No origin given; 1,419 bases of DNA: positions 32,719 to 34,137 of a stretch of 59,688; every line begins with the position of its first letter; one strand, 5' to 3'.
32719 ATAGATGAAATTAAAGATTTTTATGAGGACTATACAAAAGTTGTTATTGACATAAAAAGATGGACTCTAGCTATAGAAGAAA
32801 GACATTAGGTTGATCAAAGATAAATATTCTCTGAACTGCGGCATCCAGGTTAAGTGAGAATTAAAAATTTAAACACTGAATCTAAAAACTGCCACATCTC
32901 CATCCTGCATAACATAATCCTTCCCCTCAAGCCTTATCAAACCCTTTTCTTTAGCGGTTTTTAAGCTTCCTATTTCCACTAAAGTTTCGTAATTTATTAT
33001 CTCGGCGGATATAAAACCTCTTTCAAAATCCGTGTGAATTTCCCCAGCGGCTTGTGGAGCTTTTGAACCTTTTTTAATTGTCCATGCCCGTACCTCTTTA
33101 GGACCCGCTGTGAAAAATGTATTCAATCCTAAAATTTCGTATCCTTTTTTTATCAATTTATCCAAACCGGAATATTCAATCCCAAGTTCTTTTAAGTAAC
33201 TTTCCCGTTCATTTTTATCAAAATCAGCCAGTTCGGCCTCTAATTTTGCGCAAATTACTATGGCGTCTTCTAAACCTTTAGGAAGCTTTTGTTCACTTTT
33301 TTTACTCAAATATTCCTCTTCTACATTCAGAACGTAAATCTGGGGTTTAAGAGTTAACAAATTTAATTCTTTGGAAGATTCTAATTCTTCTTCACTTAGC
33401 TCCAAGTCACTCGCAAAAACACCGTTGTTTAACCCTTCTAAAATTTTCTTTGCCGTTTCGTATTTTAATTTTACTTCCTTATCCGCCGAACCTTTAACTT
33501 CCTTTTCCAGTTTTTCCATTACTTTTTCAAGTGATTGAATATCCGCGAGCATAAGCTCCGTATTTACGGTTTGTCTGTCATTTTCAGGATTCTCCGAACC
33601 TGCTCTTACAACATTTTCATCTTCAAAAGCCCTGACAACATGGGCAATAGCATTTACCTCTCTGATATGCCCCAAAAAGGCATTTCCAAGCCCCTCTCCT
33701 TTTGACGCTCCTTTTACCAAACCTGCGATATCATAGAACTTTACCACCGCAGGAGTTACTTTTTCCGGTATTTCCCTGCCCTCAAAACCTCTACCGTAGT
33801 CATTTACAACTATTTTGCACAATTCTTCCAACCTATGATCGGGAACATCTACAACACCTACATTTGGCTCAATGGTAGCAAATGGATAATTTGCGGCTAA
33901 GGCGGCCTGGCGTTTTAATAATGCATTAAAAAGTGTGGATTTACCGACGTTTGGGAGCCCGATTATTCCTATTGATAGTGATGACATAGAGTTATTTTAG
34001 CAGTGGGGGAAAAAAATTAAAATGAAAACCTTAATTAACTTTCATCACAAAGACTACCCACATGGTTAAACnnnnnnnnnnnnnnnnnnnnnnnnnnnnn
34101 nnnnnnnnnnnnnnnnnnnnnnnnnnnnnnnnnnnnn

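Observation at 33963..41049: About 7 kb of accessory DNA between ychF and tgt is bracketed by a 68-bp direct repeat containing the first 8 codons of ychF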

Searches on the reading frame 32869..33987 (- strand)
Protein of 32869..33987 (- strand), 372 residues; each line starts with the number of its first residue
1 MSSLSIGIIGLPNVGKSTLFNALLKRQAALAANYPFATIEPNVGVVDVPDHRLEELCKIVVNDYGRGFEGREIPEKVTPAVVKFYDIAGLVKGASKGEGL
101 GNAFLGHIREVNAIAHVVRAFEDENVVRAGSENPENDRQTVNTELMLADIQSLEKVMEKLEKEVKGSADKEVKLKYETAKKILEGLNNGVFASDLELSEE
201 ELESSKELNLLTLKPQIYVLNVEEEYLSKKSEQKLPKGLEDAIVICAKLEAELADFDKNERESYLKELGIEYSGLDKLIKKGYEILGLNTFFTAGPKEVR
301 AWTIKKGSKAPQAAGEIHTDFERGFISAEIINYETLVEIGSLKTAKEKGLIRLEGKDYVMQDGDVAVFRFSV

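Call 10: search_protein_families(library=pfam, proteins=[window:32869-33987:-], max_evalue=0.01)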
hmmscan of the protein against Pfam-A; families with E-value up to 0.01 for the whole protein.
window:32869-33987:- (372 aa): 3 families
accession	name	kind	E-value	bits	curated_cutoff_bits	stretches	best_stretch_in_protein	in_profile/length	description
PF06071.19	YchF-GTPase_C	-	9.8e-39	131.8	27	1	288-370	1-83/84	Protein of unknown function (DUF933)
PF01926.29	MMR_HSR1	-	2.9e-21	76.1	21.9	1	6-124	2-86/113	50S ribosome-binding GTPase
PF02421.24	FeoB_N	-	1.3e-06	28.4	27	1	6-51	3-47/156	Ferrous iron transport protein B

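Call 12: find_encoding_contigs(protein=window:32869-33987:-, flank=10000, max_places=10)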
Protein window:32869-33987:- (372 aa): 6 contigs read that carry it; 6 places shown.
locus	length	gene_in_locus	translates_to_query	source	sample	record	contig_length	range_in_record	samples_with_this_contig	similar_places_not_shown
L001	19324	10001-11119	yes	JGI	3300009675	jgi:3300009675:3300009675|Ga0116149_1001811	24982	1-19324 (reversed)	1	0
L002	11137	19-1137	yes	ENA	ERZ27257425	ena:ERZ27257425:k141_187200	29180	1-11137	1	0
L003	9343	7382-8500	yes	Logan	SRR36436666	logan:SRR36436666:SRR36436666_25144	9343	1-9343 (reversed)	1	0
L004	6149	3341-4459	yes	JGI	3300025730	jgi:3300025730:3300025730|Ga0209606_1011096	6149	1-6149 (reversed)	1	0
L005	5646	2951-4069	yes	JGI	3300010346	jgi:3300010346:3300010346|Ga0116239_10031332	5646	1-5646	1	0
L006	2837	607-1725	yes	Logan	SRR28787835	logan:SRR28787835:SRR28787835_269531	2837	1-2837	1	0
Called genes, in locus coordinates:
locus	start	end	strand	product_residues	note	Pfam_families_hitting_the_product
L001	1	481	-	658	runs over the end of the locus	-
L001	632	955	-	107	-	-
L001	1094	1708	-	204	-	-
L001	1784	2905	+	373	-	PF01702:TGT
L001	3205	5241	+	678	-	PF08241:Methyltransf_11, PF13649:Methyltransf_25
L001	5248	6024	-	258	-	PF01978:TrmB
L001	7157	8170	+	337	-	-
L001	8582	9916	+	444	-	PF09620:Cas_csx3 (weak)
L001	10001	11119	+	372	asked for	PF01926:MMR_HSR1, PF02421:FeoB_N (weak), PF06071:YchF-GTPase_C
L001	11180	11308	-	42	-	-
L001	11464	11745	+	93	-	PF01250:Ribosomal_S6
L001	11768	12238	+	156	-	PF00436:SSB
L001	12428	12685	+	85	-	PF01084:Ribosomal_S18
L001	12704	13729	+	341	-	-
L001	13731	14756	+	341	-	-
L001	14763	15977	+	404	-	PF22694:CtpB_N-like, PF00595:PDZ, PF13180:PDZ_2 (weak), PF17820:PDZ_6, PF03572:Peptidase_S41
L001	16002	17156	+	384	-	PF00089:Trypsin, PF13365:Trypsin_2, PF00595:PDZ, PF13180:PDZ_2, PF17820:PDZ_6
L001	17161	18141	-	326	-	PF03462:PCRF, PF00472:RF-1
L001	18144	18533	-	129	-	PF01197:Ribosomal_L31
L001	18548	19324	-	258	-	?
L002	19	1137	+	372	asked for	PF01926:MMR_HSR1, PF02421:FeoB_N (weak), PF06071:YchF-GTPase_C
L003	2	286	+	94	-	?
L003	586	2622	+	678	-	PF08241:Methyltransf_11, PF13649:Methyltransf_25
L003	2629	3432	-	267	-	PF01978:TrmB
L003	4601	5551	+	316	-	-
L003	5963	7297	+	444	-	PF09620:Cas_csx3 (weak)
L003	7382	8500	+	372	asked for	PF01926:MMR_HSR1, PF02421:FeoB_N (weak), PF06071:YchF-GTPase_C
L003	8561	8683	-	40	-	-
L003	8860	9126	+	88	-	PF01250:Ribosomal_S6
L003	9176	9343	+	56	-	?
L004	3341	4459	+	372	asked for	PF01926:MMR_HSR1, PF02421:FeoB_N (weak), PF06071:YchF-GTPase_C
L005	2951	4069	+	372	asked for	PF01926:MMR_HSR1, PF02421:FeoB_N (weak), PF06071:YchF-GTPase_C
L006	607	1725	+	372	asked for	PF01926:MMR_HSR1, PF02421:FeoB_N (weak), PF06071:YchF-GTPase_C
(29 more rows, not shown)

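Call 14: find_related_loci(query=window:32869-33987:-, collection=genome_contigs, flank=10000)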
Query window:32869-33987:- (372 aa) in genome_contigs; peptide patterns used: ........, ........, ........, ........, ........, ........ (x = any residue, [..] = any of these).
600 stretches matched a pattern (row limit reached: there are more); 596 encode a relative of the query (tblastn E <= 1e-3); the best 80 are kept; 80 distinct loci.
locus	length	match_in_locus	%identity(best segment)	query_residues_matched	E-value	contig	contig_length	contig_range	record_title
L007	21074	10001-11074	62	3-372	2e-142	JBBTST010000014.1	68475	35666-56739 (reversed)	MAG: Patescibacteria group bacterium isolate H41-bin102_1 H41_bin102_1_000000000014, whole genome shotgun sequence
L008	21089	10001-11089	54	4-372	3e-121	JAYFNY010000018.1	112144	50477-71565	MAG: Eubacteriales bacterium isolate 5C_59 c_5C_000000006567, whole genome shotgun sequence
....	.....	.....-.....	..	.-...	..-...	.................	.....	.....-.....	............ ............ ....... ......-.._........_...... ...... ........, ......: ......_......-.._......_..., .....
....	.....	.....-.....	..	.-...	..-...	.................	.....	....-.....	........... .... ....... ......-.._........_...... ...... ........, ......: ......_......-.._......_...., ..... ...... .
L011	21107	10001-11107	53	1-372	2e-119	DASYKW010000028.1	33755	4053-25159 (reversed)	MAG TPA_asm: Pyrinomonadaceae bacterium isolate SMAG_U4332 k141_2881566, whole genome shotgun sequence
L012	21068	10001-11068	55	3-372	7e-119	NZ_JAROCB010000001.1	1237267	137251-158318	Leifsonia virtsii strain F6_8S_P_1A NODE_1_length_1237267_cov_432.791903, whole genome shotgun sequence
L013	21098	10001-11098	52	2-372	1e-118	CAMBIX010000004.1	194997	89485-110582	MAG: uncultured Veillonellaceae bacterium isolate SRR15732359_bin.16_metaWRAP_v1.3_MAG genome assembly, contig: ERZ94262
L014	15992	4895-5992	54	4-372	2e-118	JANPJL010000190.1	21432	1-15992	MAG: Acidobacteriota bacterium isolate VAR_61_metabat_408 VAR_61_k141_992921, whole genome shotgun sequence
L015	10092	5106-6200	51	4-372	1e-118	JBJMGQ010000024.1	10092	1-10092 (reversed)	MAG: Pyrinomonadaceae bacterium isolate H3_16_all_fractions_metab_conc_38_65_0 k255_646785, whole genome shotgun sequenc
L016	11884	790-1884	52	3-372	4e-118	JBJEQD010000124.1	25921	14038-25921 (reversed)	MAG: Acutalibacteraceae bacterium isolate PUUB51_bin.012 NODE_501_length_25921_cov_7.438297, whole genome shotgun sequen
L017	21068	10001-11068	55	3-372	9e-118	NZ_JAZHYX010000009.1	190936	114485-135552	Agromyces sp. CCNWLW203 scaffold9, whole genome shotgun sequence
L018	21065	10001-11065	54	3-371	1e-117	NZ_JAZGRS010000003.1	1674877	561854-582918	Microbacterium paraoxydans strain GM09 NODE_3_length_1674779_cov_26.433287, whole genome shotgun sequence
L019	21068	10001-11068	55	3-372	7e-118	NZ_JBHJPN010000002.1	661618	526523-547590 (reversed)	Agromyces sp. NPDC056389 NPDC056389_384_A10.ctg-0002, whole genome shotgun sequence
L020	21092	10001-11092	52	3-372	3e-117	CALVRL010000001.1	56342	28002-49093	MAG: uncultured Bacilli bacterium isolate BRZ_N__bin116 genome assembly, contig: BRZ_N__NODE_1365_length_56342_cov_7.462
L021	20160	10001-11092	51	4-372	3e-117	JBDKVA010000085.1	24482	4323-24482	MAG: Clostridiaceae bacterium isolate 8_bin.75 c_000000575403, whole genome shotgun sequence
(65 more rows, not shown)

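Call 33: find_homologous_proteins(query=window:32869-33987:-, max_evalue=1e-100)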
Query window:32869-33987:- (372 aa): 5880 proteins with E <= 1e-100 among 8000 candidates; the best 120 are listed.
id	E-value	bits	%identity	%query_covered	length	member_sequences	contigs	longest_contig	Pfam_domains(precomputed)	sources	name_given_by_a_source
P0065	5.6e-232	787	98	100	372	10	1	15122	PF01926.30,PF02421.25,PF06071.20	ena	-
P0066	6.8e-232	787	98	100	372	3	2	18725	PF01926.30,PF02421.25,PF06071.20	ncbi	-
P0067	3.0e-215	732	90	100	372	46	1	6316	PF01926.30,PF02421.25,PF06071.20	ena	-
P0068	5.0e-214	728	89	100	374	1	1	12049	PF01926.30,PF02421.25,PF06071.20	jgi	-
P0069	3.0e-204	696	86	100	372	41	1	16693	PF01926.30,PF02421.25,PF06071.20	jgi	-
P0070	5.7e-203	692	85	100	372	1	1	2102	PF01926.30,PF02421.25,PF06071.20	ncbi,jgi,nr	ncbi:redox-regulated ATPase YchF [Patescibacteria group bacterium]|nr:redox-regulated ATPase YchF [P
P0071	2.9e-202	689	84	100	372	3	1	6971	PF01926.30,PF02421.25,PF06071.20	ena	-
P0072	1.8e-201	687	84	100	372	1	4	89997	PF01926.30,PF02421.25,PF06071.20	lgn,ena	-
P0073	7.2e-201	685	85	100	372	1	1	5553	PF01926.30,PF02421.25,PF06071.20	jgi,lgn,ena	jgi:GTP-binding protein YchF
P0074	4.5e-198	675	81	100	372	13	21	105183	PF01926.30,PF02421.25,PF06071.20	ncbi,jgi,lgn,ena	-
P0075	4.8e-197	672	83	100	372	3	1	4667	PF01926.30,PF02421.25,PF06071.20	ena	-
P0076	7.8e-194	661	81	99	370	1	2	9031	PF01926.30,PF02421.25,PF06071.20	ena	-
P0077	1.7e-189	647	79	99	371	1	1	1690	PF01926.30,PF02421.25,PF06071.20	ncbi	-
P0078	4.7e-189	646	78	99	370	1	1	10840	PF01926.30,PF02421.25,PF06071.20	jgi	-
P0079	1.3e-188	644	78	99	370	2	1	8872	PF01926.30,PF02421.25,PF06071.20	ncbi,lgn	-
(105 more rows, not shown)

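Call 34: find_encoding_contigs(protein=P0066, flank=10000, max_places=4)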
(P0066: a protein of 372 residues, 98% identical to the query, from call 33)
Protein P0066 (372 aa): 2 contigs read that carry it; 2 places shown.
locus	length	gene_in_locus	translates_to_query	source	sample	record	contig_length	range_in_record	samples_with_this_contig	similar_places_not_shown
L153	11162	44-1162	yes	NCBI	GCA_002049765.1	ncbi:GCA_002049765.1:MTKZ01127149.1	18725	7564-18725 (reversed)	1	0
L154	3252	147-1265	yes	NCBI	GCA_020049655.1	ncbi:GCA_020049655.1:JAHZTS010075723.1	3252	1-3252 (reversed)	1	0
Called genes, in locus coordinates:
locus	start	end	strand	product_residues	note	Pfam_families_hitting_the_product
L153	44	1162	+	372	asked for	PF01926:MMR_HSR1, PF02421:FeoB_N (weak), PF06071:YchF-GTPase_C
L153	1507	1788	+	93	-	PF01250:Ribosomal_S6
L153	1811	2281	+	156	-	PF00436:SSB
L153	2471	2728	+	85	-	PF01084:Ribosomal_S18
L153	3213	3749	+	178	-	-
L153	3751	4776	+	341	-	-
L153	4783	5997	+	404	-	PF22694:CtpB_N-like, PF00595:PDZ, PF13180:PDZ_2 (weak), PF17820:PDZ_6, PF03572:Peptidase_S41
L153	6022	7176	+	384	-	PF00089:Trypsin, PF13365:Trypsin_2, PF00595:PDZ, PF13180:PDZ_2, PF17820:PDZ_6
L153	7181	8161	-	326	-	PF03462:PCRF, PF00472:RF-1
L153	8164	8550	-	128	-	PF01197:Ribosomal_L31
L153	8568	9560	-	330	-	PF00892:EamA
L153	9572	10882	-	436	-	PF13393:tRNA-synt_His, PF00587:tRNA-synt_2b, PF03129:HGTP_anticodon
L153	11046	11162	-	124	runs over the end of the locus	-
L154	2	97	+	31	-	?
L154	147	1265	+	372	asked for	PF01926:MMR_HSR1, PF02421:FeoB_N (weak), PF06071:YchF-GTPase_C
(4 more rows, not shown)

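Call 35: find_encoding_contigs(protein=P0065, flank=10000, max_places=4)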
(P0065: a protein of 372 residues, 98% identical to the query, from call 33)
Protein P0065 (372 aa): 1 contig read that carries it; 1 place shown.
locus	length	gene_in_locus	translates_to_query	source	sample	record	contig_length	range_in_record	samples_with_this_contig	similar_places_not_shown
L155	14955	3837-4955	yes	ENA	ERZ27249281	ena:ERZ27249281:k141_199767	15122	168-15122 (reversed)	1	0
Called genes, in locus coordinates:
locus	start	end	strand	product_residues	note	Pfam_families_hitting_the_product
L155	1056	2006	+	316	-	-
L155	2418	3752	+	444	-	PF09620:Cas_csx3 (weak)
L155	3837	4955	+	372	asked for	PF01926:MMR_HSR1, PF02421:FeoB_N (weak), PF06071:YchF-GTPase_C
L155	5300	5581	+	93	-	PF01250:Ribosomal_S6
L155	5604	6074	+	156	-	PF00436:SSB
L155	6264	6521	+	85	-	PF01084:Ribosomal_S18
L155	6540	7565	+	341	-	-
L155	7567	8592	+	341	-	-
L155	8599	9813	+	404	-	PF22694:CtpB_N-like, PF00595:PDZ, PF13180:PDZ_2 (weak), PF17820:PDZ_6, PF03572:Peptidase_S41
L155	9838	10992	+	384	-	PF00089:Trypsin, PF13365:Trypsin_2, PF00595:PDZ, PF13180:PDZ_2, PF17820:PDZ_6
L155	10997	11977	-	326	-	PF03462:PCRF, PF00472:RF-1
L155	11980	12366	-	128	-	PF01197:Ribosomal_L31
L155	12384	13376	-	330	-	PF00892:EamA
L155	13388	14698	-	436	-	PF13393:tRNA-synt_His, PF00587:tRNA-synt_2b, PF03129:HGTP_anticodon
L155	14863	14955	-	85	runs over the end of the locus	?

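Call 55: find_encoding_contigs(protein=P0074, flank=10000, max_places=10)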
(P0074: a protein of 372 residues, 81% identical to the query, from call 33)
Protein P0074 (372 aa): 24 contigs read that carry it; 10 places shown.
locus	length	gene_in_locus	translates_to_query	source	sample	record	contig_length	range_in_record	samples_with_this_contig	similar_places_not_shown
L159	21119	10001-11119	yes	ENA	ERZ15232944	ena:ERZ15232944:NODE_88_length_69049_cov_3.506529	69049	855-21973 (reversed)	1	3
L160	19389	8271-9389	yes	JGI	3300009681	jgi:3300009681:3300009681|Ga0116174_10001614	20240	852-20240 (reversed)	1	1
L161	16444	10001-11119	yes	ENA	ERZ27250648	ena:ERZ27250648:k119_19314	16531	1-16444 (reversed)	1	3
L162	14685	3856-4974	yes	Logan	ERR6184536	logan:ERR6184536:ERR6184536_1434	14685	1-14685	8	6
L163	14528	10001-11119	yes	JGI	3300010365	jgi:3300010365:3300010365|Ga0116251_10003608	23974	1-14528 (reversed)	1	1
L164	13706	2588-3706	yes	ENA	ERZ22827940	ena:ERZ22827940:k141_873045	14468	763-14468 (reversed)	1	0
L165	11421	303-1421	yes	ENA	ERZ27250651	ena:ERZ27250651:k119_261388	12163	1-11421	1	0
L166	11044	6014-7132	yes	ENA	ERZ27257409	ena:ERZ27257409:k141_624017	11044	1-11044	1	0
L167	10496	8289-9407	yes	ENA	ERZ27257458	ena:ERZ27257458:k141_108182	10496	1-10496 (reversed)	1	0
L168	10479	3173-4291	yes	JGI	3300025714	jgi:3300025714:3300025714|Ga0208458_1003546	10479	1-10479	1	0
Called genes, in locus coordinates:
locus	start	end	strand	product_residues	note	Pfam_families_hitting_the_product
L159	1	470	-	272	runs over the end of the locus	PF01978:TrmB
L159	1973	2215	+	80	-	-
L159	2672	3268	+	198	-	-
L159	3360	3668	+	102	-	PF09620:Cas_csx3 (weak)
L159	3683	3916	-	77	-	-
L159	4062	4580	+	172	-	-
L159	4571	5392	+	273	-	-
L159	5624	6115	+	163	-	-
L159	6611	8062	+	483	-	-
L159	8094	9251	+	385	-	PF09587:PGA_cap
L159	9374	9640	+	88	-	-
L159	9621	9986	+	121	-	-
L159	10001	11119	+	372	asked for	PF01926:MMR_HSR1, PF02421:FeoB_N (weak), PF06071:YchF-GTPase_C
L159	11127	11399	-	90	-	-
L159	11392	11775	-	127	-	PF18924:DUF5674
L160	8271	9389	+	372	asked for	PF01926:MMR_HSR1, PF02421:FeoB_N (weak), PF06071:YchF-GTPase_C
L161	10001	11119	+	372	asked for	PF01926:MMR_HSR1, PF02421:FeoB_N (weak), PF06071:YchF-GTPase_C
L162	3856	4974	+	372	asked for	PF01926:MMR_HSR1, PF02421:FeoB_N (weak), PF06071:YchF-GTPase_C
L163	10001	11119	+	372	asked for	PF01926:MMR_HSR1, PF02421:FeoB_N (weak), PF06071:YchF-GTPase_C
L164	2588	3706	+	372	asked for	PF01926:MMR_HSR1, PF02421:FeoB_N (weak), PF06071:YchF-GTPase_C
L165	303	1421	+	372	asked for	PF01926:MMR_HSR1, PF02421:FeoB_N (weak), PF06071:YchF-GTPase_C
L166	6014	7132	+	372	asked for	PF01926:MMR_HSR1, PF02421:FeoB_N (weak), PF06071:YchF-GTPase_C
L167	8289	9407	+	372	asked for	PF01926:MMR_HSR1, PF02421:FeoB_N (weak), PF06071:YchF-GTPase_C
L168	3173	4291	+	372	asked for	PF01926:MMR_HSR1, PF02421:FeoB_N (weak), PF06071:YchF-GTPase_C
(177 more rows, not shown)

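Call 56: find_encoding_contigs(protein=P0072, flank=10000, max_places=6)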
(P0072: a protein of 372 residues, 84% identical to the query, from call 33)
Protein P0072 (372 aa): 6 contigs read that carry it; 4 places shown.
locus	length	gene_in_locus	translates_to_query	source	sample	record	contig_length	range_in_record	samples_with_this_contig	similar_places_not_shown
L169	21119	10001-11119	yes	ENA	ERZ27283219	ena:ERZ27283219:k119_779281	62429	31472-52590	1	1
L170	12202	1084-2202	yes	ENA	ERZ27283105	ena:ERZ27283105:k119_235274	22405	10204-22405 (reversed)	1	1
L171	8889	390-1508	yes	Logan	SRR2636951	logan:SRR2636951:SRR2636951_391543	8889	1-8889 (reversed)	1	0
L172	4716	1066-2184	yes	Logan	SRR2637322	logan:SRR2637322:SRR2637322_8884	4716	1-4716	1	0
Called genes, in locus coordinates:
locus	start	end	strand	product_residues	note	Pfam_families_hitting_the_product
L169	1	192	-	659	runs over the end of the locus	-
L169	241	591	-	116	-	-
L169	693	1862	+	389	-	PF00156:Pribosyltran (faint)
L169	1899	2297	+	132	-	-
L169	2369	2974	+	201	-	PF00472:RF-1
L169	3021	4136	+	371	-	PF01702:TGT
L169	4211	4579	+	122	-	-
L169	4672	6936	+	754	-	-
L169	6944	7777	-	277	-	PF01978:TrmB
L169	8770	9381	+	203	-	-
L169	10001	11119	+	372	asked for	PF01926:MMR_HSR1, PF02421:FeoB_N (weak), PF06071:YchF-GTPase_C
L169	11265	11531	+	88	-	PF01250:Ribosomal_S6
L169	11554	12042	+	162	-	PF00436:SSB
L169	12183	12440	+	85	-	PF01084:Ribosomal_S18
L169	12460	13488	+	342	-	-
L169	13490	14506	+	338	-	-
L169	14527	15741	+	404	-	PF22694:CtpB_N-like, PF00595:PDZ, PF17820:PDZ_6, PF03572:Peptidase_S41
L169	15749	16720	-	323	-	PF03462:PCRF, PF00472:RF-1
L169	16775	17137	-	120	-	PF01197:Ribosomal_L31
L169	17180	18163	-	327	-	PF00892:EamA, PF03151:TPT (weak)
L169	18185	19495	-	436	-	PF13393:tRNA-synt_His, PF00587:tRNA-synt_2b, PF03129:HGTP_anticodon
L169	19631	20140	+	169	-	PF00383:dCMP_cyt_deam_1, PF14437:MafB19-deam (weak)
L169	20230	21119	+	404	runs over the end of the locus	PF07690:MFS_1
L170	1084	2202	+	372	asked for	PF01926:MMR_HSR1, PF02421:FeoB_N (weak), PF06071:YchF-GTPase_C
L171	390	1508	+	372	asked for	PF01926:MMR_HSR1, PF02421:FeoB_N (weak), PF06071:YchF-GTPase_C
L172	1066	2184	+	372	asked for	PF01926:MMR_HSR1, PF02421:FeoB_N (weak), PF06071:YchF-GTPase_C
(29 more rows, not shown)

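Call 91: search_protein_families(library=pfam, proteins=[L169:8770-9381:+], max_evalue=0.001)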
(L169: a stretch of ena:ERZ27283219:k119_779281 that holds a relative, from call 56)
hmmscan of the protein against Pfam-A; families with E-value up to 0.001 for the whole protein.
L169:8770-9381:+ (203 aa): 0 families
